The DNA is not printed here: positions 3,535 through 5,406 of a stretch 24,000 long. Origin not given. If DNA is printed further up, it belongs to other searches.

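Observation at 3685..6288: Two-gene module: HEAT-repeat/coiled-coil/TM protein followed by an Apea-like HEPN protein, in an accessory island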

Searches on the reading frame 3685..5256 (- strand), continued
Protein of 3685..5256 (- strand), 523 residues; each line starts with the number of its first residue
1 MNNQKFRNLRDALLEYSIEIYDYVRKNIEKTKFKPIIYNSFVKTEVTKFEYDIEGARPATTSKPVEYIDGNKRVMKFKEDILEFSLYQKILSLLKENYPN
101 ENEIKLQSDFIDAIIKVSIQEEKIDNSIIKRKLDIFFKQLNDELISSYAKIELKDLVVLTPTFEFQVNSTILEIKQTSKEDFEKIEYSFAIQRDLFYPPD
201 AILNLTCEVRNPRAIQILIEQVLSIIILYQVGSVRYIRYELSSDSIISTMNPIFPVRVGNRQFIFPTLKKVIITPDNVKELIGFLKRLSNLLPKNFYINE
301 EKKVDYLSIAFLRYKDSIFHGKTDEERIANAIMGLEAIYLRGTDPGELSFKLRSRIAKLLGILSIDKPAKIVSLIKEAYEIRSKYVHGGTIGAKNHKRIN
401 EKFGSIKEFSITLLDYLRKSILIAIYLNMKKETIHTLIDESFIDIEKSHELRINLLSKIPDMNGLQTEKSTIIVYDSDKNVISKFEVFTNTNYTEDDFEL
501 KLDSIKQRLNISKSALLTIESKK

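Call 39: find_related_loci(query=A3, collection=genome_contigs, flank=6000)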
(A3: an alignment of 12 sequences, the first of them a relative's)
Query A3 (523 aa) in genome_contigs; peptide patterns used: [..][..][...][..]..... (x = any residue, [..] = any of these).
35 stretches matched a pattern; 16 encode a relative of the query (tblastn E <= 1e-3); 16 distinct loci.
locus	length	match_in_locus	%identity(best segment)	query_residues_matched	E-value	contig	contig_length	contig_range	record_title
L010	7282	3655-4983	30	8-458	9e-53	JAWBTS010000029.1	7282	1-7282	MAG: Candidatus Aenigmatarchaeota archaeon isolate JZ-1_201709_bins_49 JZ-1_201709_bins_49_scaffold_29, whole genome sho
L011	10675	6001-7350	30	8-464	6e-50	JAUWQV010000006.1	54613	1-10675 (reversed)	MAG: Methanocellales archaeon isolate CSMAG_2511 CSMAG_2511_k141_1112128_length_54613_cov_25.0000, whole genome shotgun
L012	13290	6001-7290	29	9-444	2e-45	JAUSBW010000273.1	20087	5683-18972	MAG: Methanoregula sp. isolate E9_concoct.bin.36 E9_k141_77601, whole genome shotgun sequence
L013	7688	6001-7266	29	1-432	5e-42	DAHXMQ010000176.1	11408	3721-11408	MAG TPA_asm: Candidatus Methanoperedenaceae archaeon isolate clean1623 k141_953117, whole genome shotgun sequence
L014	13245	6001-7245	27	40-473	3e-39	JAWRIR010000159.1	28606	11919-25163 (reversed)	MAG: Thermoproteota archaeon isolate ADS1 c_000000219951, whole genome shotgun sequence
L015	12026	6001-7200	29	40-446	3e-40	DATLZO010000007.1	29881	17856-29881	MAG TPA_asm: Candidatus Paceibacterota bacterium isolate SMAG_U13300 k141_205503, whole genome shotgun sequence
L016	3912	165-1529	28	1-455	9e-39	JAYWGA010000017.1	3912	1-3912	MAG: bacterium isolate GLR2_GL5_UP_2_metabinner_4 GLR2_GL5_UP_2_metabinner_4_16, whole genome shotgun sequence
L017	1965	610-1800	28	41-444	6e-36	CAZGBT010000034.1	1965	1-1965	MAG TPA_asm: uncultured archaeon isolate SRP141552_co1_15 genome assembly, contig: NODE_34101_length_1965_cov_69.366492,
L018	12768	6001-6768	30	174-444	6e-28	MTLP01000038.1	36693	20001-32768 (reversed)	MAG: Thermococcus sp. JdFR-02 JGI24019J35510_1000285, whole genome shotgun sequence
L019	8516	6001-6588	32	232-444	7e-23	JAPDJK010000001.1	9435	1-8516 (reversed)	MAG: Thermococci archaeon isolate S5B1_HD70 c_000000001644, whole genome shotgun sequence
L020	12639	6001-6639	33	225-452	2e-22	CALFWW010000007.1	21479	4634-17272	MAG: uncultured Saprospiraceae bacterium isolate L1_Bin_Bin_136_sub_1 genome assembly, contig: c_000001724555, whole gen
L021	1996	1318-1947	30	199-415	1e-22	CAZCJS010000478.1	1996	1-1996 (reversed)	MAG TPA_asm: uncultured Armatimonadia bacterium isolate binchicken_co334_104 genome assembly, contig: NODE_139009_length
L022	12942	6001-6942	34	122-447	6e-42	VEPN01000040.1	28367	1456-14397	MAG: Candidatus Methanoperedens sp. isolate MnB_21 scaffold40, whole genome shotgun sequence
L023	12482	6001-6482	32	303-464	2e-18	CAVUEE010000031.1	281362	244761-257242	MAG: uncultured Methanoregulaceae archaeon isolate MFD02809.bin.2.11 genome assembly, contig: contig_86372, whole genome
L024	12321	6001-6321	36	325-431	2e-10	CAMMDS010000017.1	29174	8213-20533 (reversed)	MAG: uncultured Clostridium sp. isolate ERR4835933_bin.1_MetaWRAP_v1.1_MAG genome assembly, contig: NODE_1184_length_291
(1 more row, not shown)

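Call 41: search_protein_families(library=pfam, proteins=[L010:828-2369:+, L010:2362-3645:+, L010:5012-7282:+, L014:2824-4641:+, L014:4643-5896:+, L014:7311-10283:+, L022:1379-2980:+, L022:3321-4595:+, L022:4592-5476:+, L011:1884-5084:+], max_evalue=0.00001)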
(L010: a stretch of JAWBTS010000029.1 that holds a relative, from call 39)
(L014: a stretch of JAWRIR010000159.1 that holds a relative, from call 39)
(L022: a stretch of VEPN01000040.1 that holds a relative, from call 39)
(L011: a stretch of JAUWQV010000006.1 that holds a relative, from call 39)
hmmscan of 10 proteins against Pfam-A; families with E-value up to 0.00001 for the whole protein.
L010:828-2369:+ (513 aa): 3 families
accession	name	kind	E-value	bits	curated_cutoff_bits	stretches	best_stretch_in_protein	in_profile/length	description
PF02384.22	N6_Mtase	-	6.7e-110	367.7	20.4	1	159-475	2-310/311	N-6 DNA Methylase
PF12161.14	HsdM_N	-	2e-16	61.3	24.5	1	16-148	1-135/135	HsdM N-terminal domain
PF01170.24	UPF0020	-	4.2e-06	27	22.3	0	193-296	19-133/197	RMKL-like, methyltransferase domain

L010:2362-3645:+ (427 aa): 1 family
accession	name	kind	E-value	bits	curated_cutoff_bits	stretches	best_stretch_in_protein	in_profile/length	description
PF01420.25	Methylase_S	-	6.5e-32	111.5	22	2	229-408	1-168/168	Type I restriction modification DNA specificity domain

L010:5012-7282:+ (757 aa): 4 families
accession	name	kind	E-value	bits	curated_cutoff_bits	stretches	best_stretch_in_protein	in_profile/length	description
PF18766.7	SWI2_SNF2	-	2.1e-55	188.2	26.7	1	267-496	2-212/221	SWI2/SNF2 ATPase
PF04313.20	HSDR_N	-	1.7e-44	152.5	25.1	1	3-198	2-191/198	Type I restriction enzyme R protein N terminus (HSDR_N)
PF22679.2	T1R_D3-like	-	1.1e-23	84.9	27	1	586-676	63-156/158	Type I restriction enzyme subunit R domain 3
PF04851.21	ResIII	-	6e-22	78.7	22.5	1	261-435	2-162/164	Type III restriction enzyme, res subunit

L014:2824-4641:+ (605 aa): 4 families
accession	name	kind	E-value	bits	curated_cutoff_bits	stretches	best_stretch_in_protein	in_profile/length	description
PF02384.22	N6_Mtase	-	1.2e-98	330.8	20.4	1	245-567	2-310/311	N-6 DNA Methylase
PF12161.14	HsdM_N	-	8.2e-16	59.3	24.5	1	107-236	3-135/135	HsdM N-terminal domain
PF07669.17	Eco57I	-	8.1e-06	26.5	25.3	0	333-458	31-158/171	Eco57I restriction-modification methylase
PF13847.12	Methyltransf_31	-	8.4e-06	26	27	0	290-399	5-101/145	Methyltransferase domain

L014:4643-5896:+ (417 aa): 1 family
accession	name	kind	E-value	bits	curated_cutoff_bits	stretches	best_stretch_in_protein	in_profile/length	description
PF01420.25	Methylase_S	-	2.7e-50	171.3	22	2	18-189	1-165/168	Type I restriction modification DNA specificity domain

L014:7311-10283:+ (990 aa): 4 families
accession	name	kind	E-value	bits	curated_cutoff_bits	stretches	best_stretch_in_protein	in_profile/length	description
PF18766.7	SWI2_SNF2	-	2.5e-57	194.5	26.7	1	239-476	2-210/221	SWI2/SNF2 ATPase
PF04313.20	HSDR_N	-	1.1e-35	123.7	25.1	1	3-185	18-197/198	Type I restriction enzyme R protein N terminus (HSDR_N)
PF22679.2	T1R_D3-like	-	3.4e-23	83.2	27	1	563-660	56-156/158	Type I restriction enzyme subunit R domain 3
PF04851.21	ResIII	-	3.2e-21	76.4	22.5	1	234-415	3-162/164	Type III restriction enzyme, res subunit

L022:1379-2980:+ (533 aa): 3 families
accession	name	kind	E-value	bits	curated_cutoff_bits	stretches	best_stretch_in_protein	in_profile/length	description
PF13749.12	HATPase_c_4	-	5.2e-16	58.9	26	1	330-413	3-88/89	Putative ATP-dependent DNA helicase recG C-terminal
PF21247.3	Fic-like_C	-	3.4e-14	52.9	27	1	455-500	16-61/64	Filamentation induced by cAMP protein Fic-like, C-terminal domain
PF04326.19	SLFN_AlbA_2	-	8.3e-12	46.1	25.3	1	33-153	1-116/118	Schlafen, AlbA_2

L022:3321-4595:+ (424 aa): 1 family
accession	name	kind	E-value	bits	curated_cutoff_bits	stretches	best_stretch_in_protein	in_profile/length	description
PF01420.25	Methylase_S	-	1e-33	117.4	22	2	14-182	2-159/168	Type I restriction modification DNA specificity domain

L022:4592-5476:+ (294 aa): 1 family
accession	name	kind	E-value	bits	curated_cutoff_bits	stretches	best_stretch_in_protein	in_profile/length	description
PF05168.19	HEPN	-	1.3e-06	29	22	0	6-48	3-45/117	HEPN domain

L011:1884-5084:+ (1066 aa): 6 families
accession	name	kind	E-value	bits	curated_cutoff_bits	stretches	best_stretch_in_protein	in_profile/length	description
PF07669.17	Eco57I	-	3.4e-29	102.6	25.3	1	468-624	1-155/171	Eco57I restriction-modification methylase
PF02384.22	N6_Mtase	-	2.1e-19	70.5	20.4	1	358-669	20-251/311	N-6 DNA Methylase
PF20473.4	MmeI_Mtase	-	3.9e-13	49.6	27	1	391-561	16-148/259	MmeI, DNA-methyltransferase domain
PF12950.13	TaqI_C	-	4.9e-12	46.6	26.5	1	729-853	2-118/118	TaqI-like C-terminal specificity domain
PF04313.20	HSDR_N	-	3.1e-07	30.9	25.1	0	75-142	128-194/198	Type I restriction enzyme R protein N terminus (HSDR_N)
PF01170.24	UPF0020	-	3.3e-06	27.4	22.3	0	398-488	32-97/197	RMKL-like, methyltransferase domain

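Call 42: search_protein_families(library=pfam, proteins=[L011:5163-5876:+, L015:3567-5180:+, L015:5187-5888:+, L012:3092-4801:+, L012:4887-5747:+, L024:1400-3208:+, L024:3220-4092:+, L024:4107-4922:+, L020:564-5072:+, L006:8341-9363:+], max_evalue=0.00001)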
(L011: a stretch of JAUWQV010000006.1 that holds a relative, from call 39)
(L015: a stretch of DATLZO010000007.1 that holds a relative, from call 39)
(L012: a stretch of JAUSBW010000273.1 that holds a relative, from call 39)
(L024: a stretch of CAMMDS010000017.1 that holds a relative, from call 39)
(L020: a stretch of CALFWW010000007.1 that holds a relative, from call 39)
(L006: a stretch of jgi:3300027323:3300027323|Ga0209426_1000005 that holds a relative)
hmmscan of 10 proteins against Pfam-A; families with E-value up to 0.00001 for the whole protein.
L011:5163-5876:+ (237 aa): 0 families

L015:3567-5180:+ (537 aa): 0 families

L015:5187-5888:+ (233 aa): 1 family
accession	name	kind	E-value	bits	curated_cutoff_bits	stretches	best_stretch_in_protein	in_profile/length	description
PF18734.6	HEPN_AbiU2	-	2.4e-20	73.3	26.8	1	10-205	6-185/193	AbiU2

L012:3092-4801:+ (569 aa): 1 family
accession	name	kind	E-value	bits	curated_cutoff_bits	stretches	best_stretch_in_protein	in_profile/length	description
PF03235.19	GmrSD_N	-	1e-30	107.8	33.2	1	8-250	1-196/199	GmrSD restriction endonuclease, N-terminal domain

L012:4887-5747:+ (286 aa): 1 family
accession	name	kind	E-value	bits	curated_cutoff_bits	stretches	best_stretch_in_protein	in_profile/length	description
PF03372.29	Exo_endo_phos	-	3.6e-30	105.8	24.5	1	4-247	1-225/225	Endonuclease/Exonuclease/phosphatase family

L024:1400-3208:+ (602 aa): 2 families
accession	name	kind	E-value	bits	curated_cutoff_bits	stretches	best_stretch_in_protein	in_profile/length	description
PF00069.31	Pkinase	-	5.7e-16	59.1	31.7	1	90-293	75-257/263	Protein kinase domain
PF07714.23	PK_Tyr_Ser-Thr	-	1.7e-08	34.6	23.1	1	122-242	104-222/258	Protein tyrosine and serine/threonine kinase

L024:3220-4092:+ (290 aa): 1 family
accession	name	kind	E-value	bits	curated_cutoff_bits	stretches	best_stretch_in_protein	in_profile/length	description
PF13103.11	TonB_2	-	2.3e-07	31.3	22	0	138-226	3-77/85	TonB C terminal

L024:4107-4922:+ (271 aa): 2 families
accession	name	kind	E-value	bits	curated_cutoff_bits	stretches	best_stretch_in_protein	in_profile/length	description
PF01844.29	HNH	-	9.5e-14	51.7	21.4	1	218-263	1-46/47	HNH endonuclease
PF14279.12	HNH_5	-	1.7e-13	50.7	27.5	1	218-267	1-49/56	HNH endonuclease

L020:564-5072:+ (1502 aa): 3 families
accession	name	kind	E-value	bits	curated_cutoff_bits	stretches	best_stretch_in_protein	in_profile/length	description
PF18962.6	Por_Secre_tail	-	1.1e-12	48.5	27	1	1424-1487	1-66/75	Secretion system C-terminal sorting domain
PF00754.31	F5_F8_type_C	-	1.7e-10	41.5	28.2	0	801-890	20-115/127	F5/8 type C domain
PF22633.2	F5_F8_type_C_2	-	1.2e-06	29.4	27.8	0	814-884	18-90/91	NedA-like, galactose-binding domain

L006:8341-9363:+ (340 aa): 0 families

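Call 48: predict_structure(alignment_id=A2)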
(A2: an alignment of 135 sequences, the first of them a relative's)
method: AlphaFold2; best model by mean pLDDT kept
length: 523 residues; sequences in the alignment: 135
mean_pLDDT: 93.1   pTM: 0.92
mean pLDDT of the five models: 93.1, 92.8, 92.5, 92.2, 91.6
residues with pLDDT >= 90: 424; 70-90: 80; 50-70: 19; < 50: 0
segments of 3 or more residues with pLDDT < 50: none
pLDDT, mean of each block of 10 residues (from residue 1): 90 98 96 93 97 97 94 95 97 96 94 95 93 96 96 98 98 98 93 87 97 94 98 95 84 68 83 97 97 95 92 96 95 98 95 98 94 98 98 97 97 98 98 98 97 96 91 88 88 78 85 70 61
secondary structure, 60 per line:
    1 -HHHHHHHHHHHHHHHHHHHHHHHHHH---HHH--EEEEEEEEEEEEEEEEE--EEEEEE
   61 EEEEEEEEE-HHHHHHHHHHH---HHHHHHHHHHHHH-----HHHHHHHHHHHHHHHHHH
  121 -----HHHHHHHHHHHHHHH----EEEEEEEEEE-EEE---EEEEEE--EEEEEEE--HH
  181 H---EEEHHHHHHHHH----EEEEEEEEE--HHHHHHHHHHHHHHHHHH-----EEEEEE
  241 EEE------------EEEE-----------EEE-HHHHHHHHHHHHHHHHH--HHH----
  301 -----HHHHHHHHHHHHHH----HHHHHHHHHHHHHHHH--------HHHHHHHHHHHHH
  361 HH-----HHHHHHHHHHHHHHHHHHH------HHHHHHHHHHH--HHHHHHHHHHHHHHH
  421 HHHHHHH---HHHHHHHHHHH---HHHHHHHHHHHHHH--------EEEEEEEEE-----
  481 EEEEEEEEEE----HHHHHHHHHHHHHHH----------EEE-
elements in order: H2-27 E36-52 E55-69 H71-81 H85-97 H103-120 H126-140 E145-154 E156-158 E162-167 E170-176 E185-187 H188-196 E201-209 H212-229 E235-243 E256-259 E271-273 H275-291 H306-319 H324-339 H348-362 H368-386 H393-403 H406-427 H431-441 H445-458 E467-475 E481-490 H495-509 E520-522

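Call 50: search_protein_families(library=pfam, alignment_id=A4, max_evalue=0.01)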
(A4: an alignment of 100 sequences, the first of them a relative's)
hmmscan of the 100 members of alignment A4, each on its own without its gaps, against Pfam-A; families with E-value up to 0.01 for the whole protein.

A. member 1, P0001 (523 aa): 0 families

B. families by the number of members that match (of 100 scanned): 10 families
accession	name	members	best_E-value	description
PF18735.6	HEPN_RiboL-PSP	3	0.00054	RiboL-PSP-HEPN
PF01385.25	OrfB_IS605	1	0.00013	Probable transposase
PF23902.1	AAA_lid_PRS2_C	1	0.0025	PRS2 AAA+ lid C-terminal domain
PF22387.1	PhiCb5_coat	1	0.0026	Phage phiCb5, coat protein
PF10737.14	GerPC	1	0.0041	Spore germination protein GerPC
PF14278.11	TetR_C_8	1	0.0045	Transcriptional regulator C-terminal region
PF09892.16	DUF2119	1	0.0056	Uncharacterized protein conserved in archaea (DUF2119)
PF04468.17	PSP1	1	0.0067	PSP1 C-terminal conserved region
PF18739.6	HEPN_Apea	1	0.0069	Apea-like HEPN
PF21698.3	Spo16_C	1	0.0075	Spo16 protein, C-terminal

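Call 53: fold_search(model_id=the predicted structure, library=pdb)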
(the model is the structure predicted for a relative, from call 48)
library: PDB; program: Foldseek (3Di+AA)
matches with E <= 10: 307; with E <= 0.001: 0
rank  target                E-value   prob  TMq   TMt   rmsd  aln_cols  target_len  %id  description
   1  4ari_A                1.1e-01  0.08  0.10  0.07  24.3       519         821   10  Ternary complex of E. coli leucyl-tRNA synthetase, tRNA(leu) and the benzoxaborole AN2679 in the editing conformation (released 2012-06-13)
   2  4xul                  2.0e-01  0.10  0.11  0.14  26.6       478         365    9  Crystal structure of M. chilensis Mg662 protein complexed with GTP (released 2016-02-03)
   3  6y1w_B                2.3e-01  0.15  0.11  0.11  22.1       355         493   10  Xcc4156, a flavin-dependent halogenase from Xanthomonas campestris (released 2020-06-17)
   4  4arc_A                2.5e-01  0.07  0.10  0.08  26.5       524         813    9  Ternary complex of E. coli leucyl-tRNA synthetase, tRNA(leu) and leucine in the editing conformation (released 2012-06-13)
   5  6y1w_A                3.8e-01  0.12  0.11  0.11  22.1       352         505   10  Xcc4156, a flavin-dependent halogenase from Xanthomonas campestris (released 2020-06-17)
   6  8tdu_C                3.8e-01  0.03  0.10  0.06  36.9       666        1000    9  STX-478, a Mutant-Selective, Allosteric Inhibitor bound to PI3Kalpha (released 2023-09-06)
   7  5v4s_A                4.1e-01  0.06  0.08  0.09  28.2       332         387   12  CryoEM Structure of a Prokaryotic Cyclic Nucleotide-Gated Ion Channel (released 2017-04-12)
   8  4ajw_A                4.5e-01  0.04  0.11  0.08  34.7       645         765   11  Discovery and Optimization of New Benzimidazole- and Benzoxazole-Pyrimidone Selective PI3KBeta Inhibitors for the Trea (released 2012-05-16)
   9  9rvg_B                6.5e-01  0.18  0.09  0.24  15.4       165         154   12  Chorismate mutase (released 2025-07-23)
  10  1w2y_A                6.5e-01  0.15  0.12  0.21  15.5       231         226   13  The crystal structure of a complex of Campylobacter jejuni dUTPase with substrate analogue dUpNHp (released 2004-09-16)
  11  8ut1_A                7.8e-01  0.06  0.10  0.12  23.8       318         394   10  Alpha7-nicotinic acetylcholine receptor bound to epibatidine (released 2024-02-21)
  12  9iir_A                8.2e-01  0.07  0.10  0.13  24.0       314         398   10  human alpha 7 nicotinic acetylcholine receptor in complex with GAT107 and calcium (desensitized state) (released 2025-04-23)
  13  9avu_B                8.2e-01  0.06  0.10  0.12  25.2       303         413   10  Bovine fetal muscle nAChR bound to ACh (released 2024-07-31)
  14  9e3e_C                1.0e+00  0.08  0.12  0.14  23.4       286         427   10  Torpedo muscle-type nicotinic acetylcholine receptor - Diliganded State (released 2025-10-08)
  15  7xqa_H                1.1e+00  0.06  0.11  0.12  22.5       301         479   10  Orf1-glycine complex (released 2023-05-31)
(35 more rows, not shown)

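Call 69: search_protein_families(library=pfam, proteins=[L022:4592-5476:+], max_evalue=1)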
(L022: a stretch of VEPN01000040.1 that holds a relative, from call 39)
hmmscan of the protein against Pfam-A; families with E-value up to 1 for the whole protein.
L022:4592-5476:+ (294 aa): 4 families
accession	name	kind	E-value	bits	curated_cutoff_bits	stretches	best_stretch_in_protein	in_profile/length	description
PF05168.19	HEPN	-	1.3e-06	29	22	1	6-48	3-45/117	HEPN domain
PF14357.11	DUF4404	-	0.1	13.7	27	1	105-179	2-79/83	Domain of unknown function (DUF4404)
PF05119.17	Terminase_4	-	0.1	13.4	24.7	1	41-122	1-78/98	Phage terminase, small subunit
PF17600.7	DUF5496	-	0.14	12.7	27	1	231-275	13-54/87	Family of unknown function (DUF5496)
